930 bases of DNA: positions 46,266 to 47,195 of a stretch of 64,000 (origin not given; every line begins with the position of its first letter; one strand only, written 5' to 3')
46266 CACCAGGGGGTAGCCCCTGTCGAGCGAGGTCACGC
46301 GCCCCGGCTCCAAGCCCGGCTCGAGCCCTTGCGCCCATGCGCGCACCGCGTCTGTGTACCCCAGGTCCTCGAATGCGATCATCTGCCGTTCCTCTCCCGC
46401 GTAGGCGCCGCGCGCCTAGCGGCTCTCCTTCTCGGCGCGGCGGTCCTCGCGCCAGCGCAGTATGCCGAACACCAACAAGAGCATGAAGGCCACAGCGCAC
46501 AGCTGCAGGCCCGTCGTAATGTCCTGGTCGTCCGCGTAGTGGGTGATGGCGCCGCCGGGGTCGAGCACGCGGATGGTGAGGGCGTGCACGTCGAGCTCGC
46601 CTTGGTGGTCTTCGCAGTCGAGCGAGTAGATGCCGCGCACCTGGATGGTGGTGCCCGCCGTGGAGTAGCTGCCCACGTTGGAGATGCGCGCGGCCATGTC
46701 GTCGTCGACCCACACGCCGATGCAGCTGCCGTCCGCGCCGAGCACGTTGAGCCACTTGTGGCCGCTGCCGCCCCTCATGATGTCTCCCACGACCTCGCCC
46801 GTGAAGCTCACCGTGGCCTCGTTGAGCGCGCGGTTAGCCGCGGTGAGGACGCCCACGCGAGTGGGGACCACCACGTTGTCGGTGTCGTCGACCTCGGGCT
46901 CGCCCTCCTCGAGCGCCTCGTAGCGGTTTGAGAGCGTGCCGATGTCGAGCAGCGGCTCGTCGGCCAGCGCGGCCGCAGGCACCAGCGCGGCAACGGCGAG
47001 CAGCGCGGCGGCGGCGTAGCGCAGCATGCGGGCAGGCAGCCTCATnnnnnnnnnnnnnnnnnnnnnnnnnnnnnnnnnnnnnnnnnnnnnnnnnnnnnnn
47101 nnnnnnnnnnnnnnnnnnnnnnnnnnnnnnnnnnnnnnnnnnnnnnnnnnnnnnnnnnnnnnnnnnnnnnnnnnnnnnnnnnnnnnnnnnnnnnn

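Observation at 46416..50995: Two tandem TrkH-family transporters, each coupled to the same anchor/beta-rich/TM module: split in one copy, fused in the other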

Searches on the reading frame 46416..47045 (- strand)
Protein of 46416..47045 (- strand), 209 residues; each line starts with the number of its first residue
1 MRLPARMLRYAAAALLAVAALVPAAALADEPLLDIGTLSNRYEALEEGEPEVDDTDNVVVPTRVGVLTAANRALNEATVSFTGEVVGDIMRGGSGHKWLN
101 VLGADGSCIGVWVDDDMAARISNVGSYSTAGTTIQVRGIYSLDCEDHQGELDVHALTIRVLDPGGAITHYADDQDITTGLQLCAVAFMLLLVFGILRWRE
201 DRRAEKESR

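Call 3: search_protein_families(library=pfam, proteins=[window:46416-47045:-], max_evalue=1)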
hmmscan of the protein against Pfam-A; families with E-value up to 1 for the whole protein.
window:46416-47045:- (209 aa): 1 family
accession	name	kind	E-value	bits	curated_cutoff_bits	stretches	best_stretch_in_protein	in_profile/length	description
PF15330.11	SIT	-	0.0087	17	27.6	1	181-208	5-32/114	SHP2-interacting transmembrane adaptor protein, SIT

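Call 9: find_homologous_proteins(query=window:46416-47045:-, max_evalue=0.001)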
Query window:46416-47045:- (209 aa): 39 proteins with E <= 0.001 among 7572 candidates.
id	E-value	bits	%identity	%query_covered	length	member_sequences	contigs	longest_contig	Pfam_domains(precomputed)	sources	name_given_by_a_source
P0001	4.6e-132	456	100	100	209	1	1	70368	-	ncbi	ncbi:MAG: hypothetical protein ACI36Y_04785 [Coriobacteriales bacterium]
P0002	2.5e-129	447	99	100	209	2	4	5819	-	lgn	-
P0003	9.6e-114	396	92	87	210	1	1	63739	-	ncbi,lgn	ncbi:MAG: hypothetical protein ACI36W_02265 [Coriobacteriales bacterium]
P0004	6.2e-112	390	90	86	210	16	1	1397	-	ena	-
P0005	4.9e-109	381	85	99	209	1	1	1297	-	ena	-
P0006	3.2e-100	352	82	86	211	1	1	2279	-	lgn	-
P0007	4.7e-100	351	80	99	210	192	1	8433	-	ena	-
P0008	1.1e-99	350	79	99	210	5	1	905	-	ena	-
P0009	7.7e-78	279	65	89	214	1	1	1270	-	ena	-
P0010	6.6e-76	272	64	93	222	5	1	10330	-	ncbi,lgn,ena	-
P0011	7.9e-76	272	62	93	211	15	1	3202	-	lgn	-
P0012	9.3e-76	272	65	86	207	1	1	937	-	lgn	-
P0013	1.3e-75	271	64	90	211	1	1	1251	-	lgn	-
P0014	1.5e-75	271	64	92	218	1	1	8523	-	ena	-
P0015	2.7e-75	270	65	89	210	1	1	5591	-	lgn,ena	-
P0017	8.9e-74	266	63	95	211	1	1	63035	-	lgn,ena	-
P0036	5.1e-42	162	44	92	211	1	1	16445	-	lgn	-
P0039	1.1e-14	73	34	71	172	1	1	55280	-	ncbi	-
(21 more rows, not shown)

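Call 10: find_encoding_contigs(protein=P0001, flank=10000, max_places=4)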
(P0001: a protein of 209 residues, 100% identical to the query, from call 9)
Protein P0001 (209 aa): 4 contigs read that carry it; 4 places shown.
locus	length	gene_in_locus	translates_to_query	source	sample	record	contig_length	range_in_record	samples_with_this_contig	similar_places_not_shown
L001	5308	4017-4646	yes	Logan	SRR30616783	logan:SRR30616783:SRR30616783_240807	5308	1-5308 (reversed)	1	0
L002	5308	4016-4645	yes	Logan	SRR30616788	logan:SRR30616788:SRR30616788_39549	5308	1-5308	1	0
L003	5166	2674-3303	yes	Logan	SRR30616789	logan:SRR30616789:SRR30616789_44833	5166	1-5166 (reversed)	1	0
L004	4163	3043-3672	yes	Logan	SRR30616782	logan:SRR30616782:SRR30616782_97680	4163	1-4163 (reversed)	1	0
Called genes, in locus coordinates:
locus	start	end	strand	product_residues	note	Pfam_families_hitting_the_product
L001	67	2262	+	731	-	PF02386:TrkH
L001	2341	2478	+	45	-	-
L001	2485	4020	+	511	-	PF02386:TrkH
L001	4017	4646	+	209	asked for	-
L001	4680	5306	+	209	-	?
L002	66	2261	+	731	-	PF02386:TrkH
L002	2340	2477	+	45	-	-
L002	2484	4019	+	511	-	PF02386:TrkH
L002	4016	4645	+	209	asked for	-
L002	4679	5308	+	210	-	?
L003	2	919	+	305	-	?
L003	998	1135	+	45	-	-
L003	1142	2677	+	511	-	PF02386:TrkH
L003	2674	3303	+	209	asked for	-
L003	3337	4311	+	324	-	PF01926:MMR_HSR1 (faint), PF03193:RsgA_GTPase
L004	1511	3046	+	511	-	PF02386:TrkH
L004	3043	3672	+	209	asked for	-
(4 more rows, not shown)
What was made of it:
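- Checked: The same layout of 731 aa, 45 aa, 511 aa and 209 aa genes was assembled independently in four Logan runs (call 10).
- Identical gene layout in four independent assemblies (call 10).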

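Call 12: find_encoding_contigs(protein=P0039, flank=8000, max_places=2)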
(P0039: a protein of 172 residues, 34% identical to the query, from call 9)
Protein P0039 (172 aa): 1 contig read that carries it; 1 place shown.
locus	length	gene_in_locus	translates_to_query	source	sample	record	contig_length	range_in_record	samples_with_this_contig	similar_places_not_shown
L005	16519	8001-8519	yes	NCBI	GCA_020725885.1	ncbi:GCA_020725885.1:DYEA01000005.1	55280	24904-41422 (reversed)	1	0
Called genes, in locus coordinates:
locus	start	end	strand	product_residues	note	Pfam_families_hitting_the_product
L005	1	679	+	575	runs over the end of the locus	PF00664:ABC_membrane, PF00005:ABC_tran, PF02463:SMC_N (faint)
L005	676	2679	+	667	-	PF00664:ABC_membrane, PF00005:ABC_tran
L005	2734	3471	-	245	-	PF18306:LDcluster4, PF03641:Lysine_decarbox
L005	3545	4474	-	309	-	PF10646:Germane, PF10648:Gmad2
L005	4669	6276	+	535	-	PF08448:PAS_4, PF01590:GAF (weak), PF13185:GAF_2, PF07228:SpoIIE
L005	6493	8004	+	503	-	PF02386:TrkH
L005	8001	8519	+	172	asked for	-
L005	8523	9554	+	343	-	PF01212:Beta_elim_lyase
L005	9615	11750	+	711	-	PF07995:GSDH, PF04122:CW_binding_2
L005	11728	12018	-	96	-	PF00578:AhpC-TSA, PF08534:Redoxin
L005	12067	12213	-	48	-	PF00578:AhpC-TSA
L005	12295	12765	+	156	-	PF05991:NYN_YacP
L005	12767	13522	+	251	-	PF04474:DUF554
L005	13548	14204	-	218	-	PF00730:HhH-GPD, PF00633:HHH (weak)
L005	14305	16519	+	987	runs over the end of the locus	PF17757:UvrB_inter, PF02559:CarD_TRCF_RID, PF00270:DEAD, PF04851:ResIII, PF13401:AAA_22 (faint), PF00271:Helicase_C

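Call 14: find_encoding_contigs(protein=P0036, flank=8000, max_places=2)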
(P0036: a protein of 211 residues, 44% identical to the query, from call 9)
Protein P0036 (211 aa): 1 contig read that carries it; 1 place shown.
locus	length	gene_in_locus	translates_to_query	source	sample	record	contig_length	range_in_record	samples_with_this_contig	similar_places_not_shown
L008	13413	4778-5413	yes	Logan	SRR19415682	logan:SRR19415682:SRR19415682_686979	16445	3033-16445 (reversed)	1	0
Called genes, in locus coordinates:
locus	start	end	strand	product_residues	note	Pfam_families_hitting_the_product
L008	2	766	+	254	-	?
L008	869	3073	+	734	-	PF02386:TrkH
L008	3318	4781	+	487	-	PF02386:TrkH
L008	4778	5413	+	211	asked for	-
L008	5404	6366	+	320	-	PF03193:RsgA_GTPase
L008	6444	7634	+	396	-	-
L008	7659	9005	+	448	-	PF13185:GAF_2 (weak), PF13492:GAF_3 (weak), PF06580:His_kinase, PF02518:HATPase_c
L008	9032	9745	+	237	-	PF00072:Response_reg, PF04397:LytTR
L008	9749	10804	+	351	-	PF00586:AIRS, PF02769:AIRS_C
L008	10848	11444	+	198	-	PF00551:Formyl_trans_N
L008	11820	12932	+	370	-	PF01551:Peptidase_M23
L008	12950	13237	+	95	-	PF01250:Ribosomal_S6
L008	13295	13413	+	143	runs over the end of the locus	PF00436:SSB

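Call 15: find_encoding_contigs(protein=P0017, flank=8000, max_places=2)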
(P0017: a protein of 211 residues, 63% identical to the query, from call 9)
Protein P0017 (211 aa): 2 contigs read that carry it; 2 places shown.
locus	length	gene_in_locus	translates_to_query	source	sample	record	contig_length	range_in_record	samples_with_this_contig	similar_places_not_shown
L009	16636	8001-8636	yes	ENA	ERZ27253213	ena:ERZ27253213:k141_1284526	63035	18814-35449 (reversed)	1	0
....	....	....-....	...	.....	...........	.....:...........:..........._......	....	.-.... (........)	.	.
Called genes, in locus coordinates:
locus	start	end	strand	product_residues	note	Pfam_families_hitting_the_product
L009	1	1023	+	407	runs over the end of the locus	PF00202:Aminotran_3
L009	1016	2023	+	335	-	PF02729:OTCace_N, PF00185:OTCace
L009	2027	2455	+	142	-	PF01316:Arg_repressor, PF02863:Arg_repressor_C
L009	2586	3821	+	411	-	PF00764:Arginosuc_synth, PF20979:Arginosuc_syn_C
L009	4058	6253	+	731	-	PF02386:TrkH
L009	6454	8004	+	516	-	PF02386:TrkH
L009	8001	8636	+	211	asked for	-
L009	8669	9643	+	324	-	PF03193:RsgA_GTPase, PF00005:ABC_tran (weak)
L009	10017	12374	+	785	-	PF03477:ATP-cone, PF13597:NRDD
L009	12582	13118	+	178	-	PF13353:Fer4_12, PF04055:Radical_SAM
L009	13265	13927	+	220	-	PF12804:NTP_transf_3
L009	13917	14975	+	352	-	PF11449:ArsP_2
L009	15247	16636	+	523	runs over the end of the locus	PF00089:Trypsin, PF13365:Trypsin_2, PF00595:PDZ, PF13180:PDZ_2, PF17820:PDZ_6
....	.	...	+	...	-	?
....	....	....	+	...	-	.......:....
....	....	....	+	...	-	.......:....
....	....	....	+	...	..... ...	-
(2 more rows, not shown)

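Call 22: find_related_loci(query=A2, collection=genome_contigs, flank=6000)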
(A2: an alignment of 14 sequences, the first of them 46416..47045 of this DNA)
Query A2 (209 aa) in genome_contigs; peptide patterns used: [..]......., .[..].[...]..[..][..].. (x = any residue, [..] = any of these).
171 stretches matched a pattern; 19 encode a relative of the query (tblastn E <= 1e-3); 18 distinct loci.
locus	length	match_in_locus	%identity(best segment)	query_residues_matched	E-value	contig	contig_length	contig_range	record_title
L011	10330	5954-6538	64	13-207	3e-82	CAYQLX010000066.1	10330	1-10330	MAG TPA_asm: uncultured Coriobacteriaceae bacterium isolate binchicken_co323_306 genome assembly, contig: NODE_7328_leng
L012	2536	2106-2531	87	29-170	1e-83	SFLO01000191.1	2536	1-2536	MAG: Coriobacteriaceae bacterium isolate W2P13.069 Contig20042, whole genome shotgun sequence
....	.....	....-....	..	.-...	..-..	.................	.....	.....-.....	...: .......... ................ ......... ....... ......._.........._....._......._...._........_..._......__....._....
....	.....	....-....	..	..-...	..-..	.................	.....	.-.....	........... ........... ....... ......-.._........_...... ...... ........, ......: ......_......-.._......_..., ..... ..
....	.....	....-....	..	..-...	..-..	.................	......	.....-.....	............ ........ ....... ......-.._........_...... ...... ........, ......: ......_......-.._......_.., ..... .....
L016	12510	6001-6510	94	29-198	1e-106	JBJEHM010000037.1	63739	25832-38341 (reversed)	MAG: Coriobacteriales bacterium isolate PUUB41_bin.032 NODE_202_length_63739_cov_19.065385, whole genome shotgun sequenc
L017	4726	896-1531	41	1-207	1e-48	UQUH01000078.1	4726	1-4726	uncultured Coriobacteriaceae bacterium isolate UMGS650 genome assembly, contig: NODE_8707_length_4726_cov_6.084993, whol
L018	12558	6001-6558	42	14-199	1e-46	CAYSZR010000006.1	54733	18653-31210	MAG TPA_asm: uncultured Coriobacteriaceae bacterium isolate SRP192927_co4_997 genome assembly, contig: NODE_707_length_5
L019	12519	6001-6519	43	14-186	1e-44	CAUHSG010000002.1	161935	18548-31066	MAG TPA_asm: uncultured Coriobacteriia bacterium isolate SRR16279944_bin.60_MetaWRAP_v1.3_MAG genome assembly, contig: E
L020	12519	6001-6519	45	33-205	7e-44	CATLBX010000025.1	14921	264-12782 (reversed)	MAG TPA_asm: uncultured Coriobacteriia bacterium isolate MGG04558_1680015476 genome assembly, contig: ERR3199537_2581, w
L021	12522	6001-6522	44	33-206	7e-44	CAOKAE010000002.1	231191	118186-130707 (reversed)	MAG TPA_asm: uncultured Coriobacteriia bacterium isolate SRR17684615_bin.44_metawrap_v1.3_MAG genome assembly, contig: N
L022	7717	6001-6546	43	5-186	1e-43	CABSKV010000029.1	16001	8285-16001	MAG TPA_asm: uncultured Coriobacteriia bacterium isolate MGYG-HGUT-02686 genome assembly, contig: GUT_GENOME158324_29, w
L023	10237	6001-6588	40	5-193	9e-44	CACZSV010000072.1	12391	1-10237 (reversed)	MAG: uncultured Coriobacteriaceae bacterium isolate RUG12923 genome assembly, contig: RUG12923_asm_72, whole genome shot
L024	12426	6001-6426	38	60-202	7e-24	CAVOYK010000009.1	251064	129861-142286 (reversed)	MAG: uncultured Actinomycetes bacterium isolate MFD09779.bin.2.33 genome assembly, contig: contig_6500, whole genome sho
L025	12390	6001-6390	35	38-166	2e-19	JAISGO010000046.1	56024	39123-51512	MAG: Coriobacteriales bacterium isolate Hm464_bin104 k119_963066, whole genome shotgun sequence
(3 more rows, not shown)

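Call 24: predict_structure(alignment_id=A1)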
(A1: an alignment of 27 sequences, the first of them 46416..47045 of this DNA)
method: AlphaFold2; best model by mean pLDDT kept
length: 209 residues; sequences in the alignment: 27
mean_pLDDT: 82.8   pTM: 0.61
mean pLDDT of the five models: 82.8, 81.9, 80.5, 79.0, 77.4
residues with pLDDT >= 90: 106; 70-90: 57; 50-70: 32; < 50: 14
segments of 3 or more residues with pLDDT < 50: 36-40
pLDDT, mean of each block of 10 residues (from residue 1): 70 81 58 48 50 66 89 90 94 95 93 97 85 95 89 96 74 84 95 97 93
secondary structure, 60 per line:
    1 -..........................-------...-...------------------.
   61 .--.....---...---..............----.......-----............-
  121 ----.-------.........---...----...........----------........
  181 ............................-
elements in order: H2-27 H64-68 E78-91 E96-102 E108-114 H115-119 E133-141 E152-162 H173-208
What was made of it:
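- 46416..47045 (-): OB-fold module gene, 209 aa. Its ATG overlaps the TrkH-1 stop codon (ATGA). AlphaFold mean pLDDT 82.8 with the core above 90 (call 24).
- On OB fold (tRNA_anti-like): AlphaFold strands at 78-91, 96-102, 108-114, 133-141 and 152-162 with a helix at 115-119; core pLDDT 89-97 (call 24).
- OB barrel with core pLDDT above 90 (call 24).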

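Call 27: search_protein_representatives(alignment_id=A1)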
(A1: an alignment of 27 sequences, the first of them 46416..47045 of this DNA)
Query: 27 sequences, 241 profile positions. Proteins with E-value up to 0.001 (for the whole library): 1231; up to 1e-10: 1025; up to 1e-30: 329. The best 150 are listed.
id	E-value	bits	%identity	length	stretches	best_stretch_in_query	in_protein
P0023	2.1e-86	305.4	-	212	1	34-236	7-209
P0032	4.7e-79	281.3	-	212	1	34-239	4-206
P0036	8.6e-77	273.9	-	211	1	28-238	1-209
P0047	4.6e-74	265.0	-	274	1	26-239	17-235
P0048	1.1e-72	260.5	-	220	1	35-232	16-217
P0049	1.9e-70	253.1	-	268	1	32-231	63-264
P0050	3.6e-70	252.2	-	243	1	32-233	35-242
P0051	7.3e-70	251.2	-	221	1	38-238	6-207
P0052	2.2e-66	239.9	-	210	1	37-237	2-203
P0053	3.8e-64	232.5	-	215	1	34-238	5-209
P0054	4.8e-62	225.6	-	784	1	39-230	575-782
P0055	5.6e-62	225.4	-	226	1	33-229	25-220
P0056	3.6e-59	216.2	-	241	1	13-238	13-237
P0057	2.0e-58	213.8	-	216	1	33-230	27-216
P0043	1.2e-56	207.9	-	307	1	3-229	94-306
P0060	2.3e-49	184.1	-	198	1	54-233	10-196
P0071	3.2e-46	173.8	-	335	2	77-229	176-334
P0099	9.1e-43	162.5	-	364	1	78-227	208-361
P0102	2.1e-42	161.3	-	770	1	30-225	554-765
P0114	8.9e-42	159.3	-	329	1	58-229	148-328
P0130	5.7e-41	156.6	-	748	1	8-232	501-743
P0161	5.1e-39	150.2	-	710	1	20-228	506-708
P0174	1.4e-38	148.8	-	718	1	27-230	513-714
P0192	5.5e-38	146.9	-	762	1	14-224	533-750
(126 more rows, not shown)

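Call 30: fold_search(model_id=the predicted structure, library=pdb)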
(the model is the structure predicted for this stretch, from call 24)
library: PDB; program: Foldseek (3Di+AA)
matches with E <= 10: 1124; with E <= 0.001: 163
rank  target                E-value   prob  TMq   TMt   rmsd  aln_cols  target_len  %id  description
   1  4wj3_M                2.7e-06  1.00  0.37  0.14   5.0       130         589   21  Crystal structure of the asparagine transamidosome from Pseudomonas aeruginosa (released 2014-12-31)
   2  5vl1_B                3.5e-06  1.00  0.37  0.17   9.4       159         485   16  Crystal Structure of Lysyl-tRNA Synthetase from Mycobacterium ulcerans complexed with L-lysine (released 2017-05-10)
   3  5vl1_C                3.7e-06  1.00  0.34  0.16   9.1       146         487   18  Crystal Structure of Lysyl-tRNA Synthetase from Mycobacterium ulcerans complexed with L-lysine (released 2017-05-10)
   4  6aqg_C                6.3e-06  1.00  0.38  0.17   9.3       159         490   16  Crystal Structure of Lysyl-tRNA Synthetase from Mycobacterium ulcerans complexed with L-lysine and Cladosporin (released 2017-08-30)
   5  4j15_A                6.3e-06  1.00  0.33  0.17   9.6       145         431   13  Crystal structure of human cytosolic aspartyl-tRNA synthetase, a component of multi-tRNA synthetase complex (released 2013-05-15)
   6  9sh9_A                7.6e-06  1.00  0.39  0.20   4.0       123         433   11  Thermus thermophilus asparaginyl-tRNA synthetase dimer with bound ATP (released 2025-09-17)
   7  8k9u_A                7.6e-06  1.00  0.35  0.17   7.4       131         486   13  Crystal structure of plasmodium LysRS complexing with ASP3026 derived LysRS inhibitor 2 (ADKI2) (released 2024-06-26)
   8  8txr_B                8.1e-06  1.00  0.32  0.23   7.6       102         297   15  E. coli ExoVII(H238A) (released 2024-01-31)
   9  9qbr                  8.6e-06  1.00  0.36  0.17   7.4       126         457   17  CRYSTAL STRUCTURE OF LYSYL-TRNA SYNTHETASE FROM Mycobacterium tuberculosis COMPLEXED WITH L-LYSINE AND INHIBITOR DDD0199 (released 2025-08-13)
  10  1b8a_A                9.1e-06  1.00  0.35  0.18   3.4       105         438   14  ASPARTYL-TRNA SYNTHETASE (released 1999-02-02)
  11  5vl1_A                1.0e-05  1.00  0.36  0.17   8.6       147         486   18  Crystal Structure of Lysyl-tRNA Synthetase from Mycobacterium ulcerans complexed with L-lysine (released 2017-05-10)
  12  5xix_B                1.1e-05  1.00  0.41  0.21   4.1       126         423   13  The canonical domain of human asparaginyl-tRNA synthetase (released 2018-05-02)
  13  8tc7_A                1.1e-05  1.00  0.39  0.21   4.6       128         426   13  Human asparaginyl-tRNA synthetase, apo form (released 2024-02-07)
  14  6aqg_D                1.1e-05  1.00  0.36  0.16   3.6       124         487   19  Crystal Structure of Lysyl-tRNA Synthetase from Mycobacterium ulcerans complexed with L-lysine and Cladosporin (released 2017-08-30)
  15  5vl1_D                1.1e-05  1.00  0.36  0.17  10.3       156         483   17  Crystal Structure of Lysyl-tRNA Synthetase from Mycobacterium ulcerans complexed with L-lysine (released 2017-05-10)
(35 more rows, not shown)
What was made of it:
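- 46416..47045 (-): Foldseek matches to OB folds (call 30).
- Foldseek matches the OB domains of Asn/Lys/Asp-tRNA synthetases and ExoVII at E about 1e-6 (call 30). The closest folds are nucleic-acid-binding OB domains (call 30).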

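Call 36: search_protein_families(library=ncbifam, proteins=[window:46416-47045:-, P0099, P0071, P0060], max_evalue=1)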
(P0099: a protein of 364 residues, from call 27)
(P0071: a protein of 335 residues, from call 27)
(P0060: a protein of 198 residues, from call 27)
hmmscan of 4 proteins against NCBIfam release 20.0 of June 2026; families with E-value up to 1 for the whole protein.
window:46416-47045:- (209 aa): 1 family
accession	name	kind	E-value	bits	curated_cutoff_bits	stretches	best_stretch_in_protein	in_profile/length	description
NF049986.1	memb_Rv1678_C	equivalog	0.78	9.7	50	1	3-29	30-56/95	Rv1678 family membrane protein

P0099 (364 aa): 0 families

P0071 (335 aa): 7 families
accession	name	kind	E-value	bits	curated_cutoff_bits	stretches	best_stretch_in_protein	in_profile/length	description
NF033761.1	gliding_GltJ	equivalog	3e-05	23.3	450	1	19-198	370-546/671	adventurous gliding motility protein GltJ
NF011531.0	PRK14971.1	equivalog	0.12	11.2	685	1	26-161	353-489/614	DNA polymerase III subunit gamma/tau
NF004561.0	PRK05901.1-3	equivalog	0.22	10.6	582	1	62-171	66-171/537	RNA polymerase sigma factor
NF005846.3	PRK07764.1-6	equivalog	0.26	10.3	625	1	38-166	398-530/628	DNA polymerase III subunit gamma and tau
NF005423.0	PRK07003.1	equivalog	0.39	9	1260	1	47-174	355-480/831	DNA polymerase III subunit gamma/tau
NF009873.0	PRK13335.1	equivalog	0.62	9.3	537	1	75-181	55-162/356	superantigen-like protein SSL3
NF041620.1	MXAN_5187_fam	hypoth_equivalog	0.65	9.6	200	1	9-168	292-450/601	MXAN_5187 family protein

P0060 (198 aa): 0 families

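Call 49: list_cluster_members(proteins=[P0054, P0102, P0099, P0071, P0114, P0060, P0174, P0161, P0130, P0192])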
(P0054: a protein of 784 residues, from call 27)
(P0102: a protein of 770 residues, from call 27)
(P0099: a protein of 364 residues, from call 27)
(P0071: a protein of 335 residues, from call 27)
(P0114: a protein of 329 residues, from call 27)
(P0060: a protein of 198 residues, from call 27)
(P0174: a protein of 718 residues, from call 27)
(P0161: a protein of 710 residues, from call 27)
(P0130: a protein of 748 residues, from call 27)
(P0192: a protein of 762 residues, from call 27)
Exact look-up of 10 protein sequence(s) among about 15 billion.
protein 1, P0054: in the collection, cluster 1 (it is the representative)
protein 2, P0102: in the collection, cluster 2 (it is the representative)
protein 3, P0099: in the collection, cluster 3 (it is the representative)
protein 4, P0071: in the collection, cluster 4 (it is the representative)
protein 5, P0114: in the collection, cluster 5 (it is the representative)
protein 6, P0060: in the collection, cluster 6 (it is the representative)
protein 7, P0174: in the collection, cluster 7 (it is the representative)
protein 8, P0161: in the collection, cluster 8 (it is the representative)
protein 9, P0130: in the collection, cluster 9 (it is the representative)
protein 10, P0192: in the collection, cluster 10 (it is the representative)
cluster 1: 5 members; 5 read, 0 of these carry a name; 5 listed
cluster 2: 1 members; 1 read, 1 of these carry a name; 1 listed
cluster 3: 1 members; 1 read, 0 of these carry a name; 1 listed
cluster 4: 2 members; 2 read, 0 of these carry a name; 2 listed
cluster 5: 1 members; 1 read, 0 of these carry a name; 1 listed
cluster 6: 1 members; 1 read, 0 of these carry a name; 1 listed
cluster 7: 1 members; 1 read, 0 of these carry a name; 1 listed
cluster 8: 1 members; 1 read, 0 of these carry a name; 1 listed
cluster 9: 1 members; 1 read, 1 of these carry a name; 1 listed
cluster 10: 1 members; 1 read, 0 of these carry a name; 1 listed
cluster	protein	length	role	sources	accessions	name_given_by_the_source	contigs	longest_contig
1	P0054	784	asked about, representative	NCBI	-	-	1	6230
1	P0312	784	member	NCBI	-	-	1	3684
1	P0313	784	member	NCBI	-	-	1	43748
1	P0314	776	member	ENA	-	-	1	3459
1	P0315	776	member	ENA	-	-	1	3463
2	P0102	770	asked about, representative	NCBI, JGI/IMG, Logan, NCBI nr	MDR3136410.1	MAG: TrkH family potassium uptake protein [Coriobacteriales bacterium] | trk system potassium uptake protein TrkH | TrkH family potassium uptake protein [Coriobacteriales bacterium]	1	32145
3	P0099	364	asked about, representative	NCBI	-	-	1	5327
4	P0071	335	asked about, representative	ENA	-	-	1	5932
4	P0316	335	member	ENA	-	-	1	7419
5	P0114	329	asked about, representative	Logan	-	-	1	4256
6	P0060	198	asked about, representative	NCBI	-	-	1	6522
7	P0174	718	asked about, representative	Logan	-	-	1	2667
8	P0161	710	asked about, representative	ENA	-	-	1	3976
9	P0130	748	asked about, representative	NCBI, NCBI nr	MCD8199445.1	MAG: hypothetical protein LUD25_00535 [Coriobacteriaceae bacterium] | hypothetical protein [Coriobacteriaceae bacterium]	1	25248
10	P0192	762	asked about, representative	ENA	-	-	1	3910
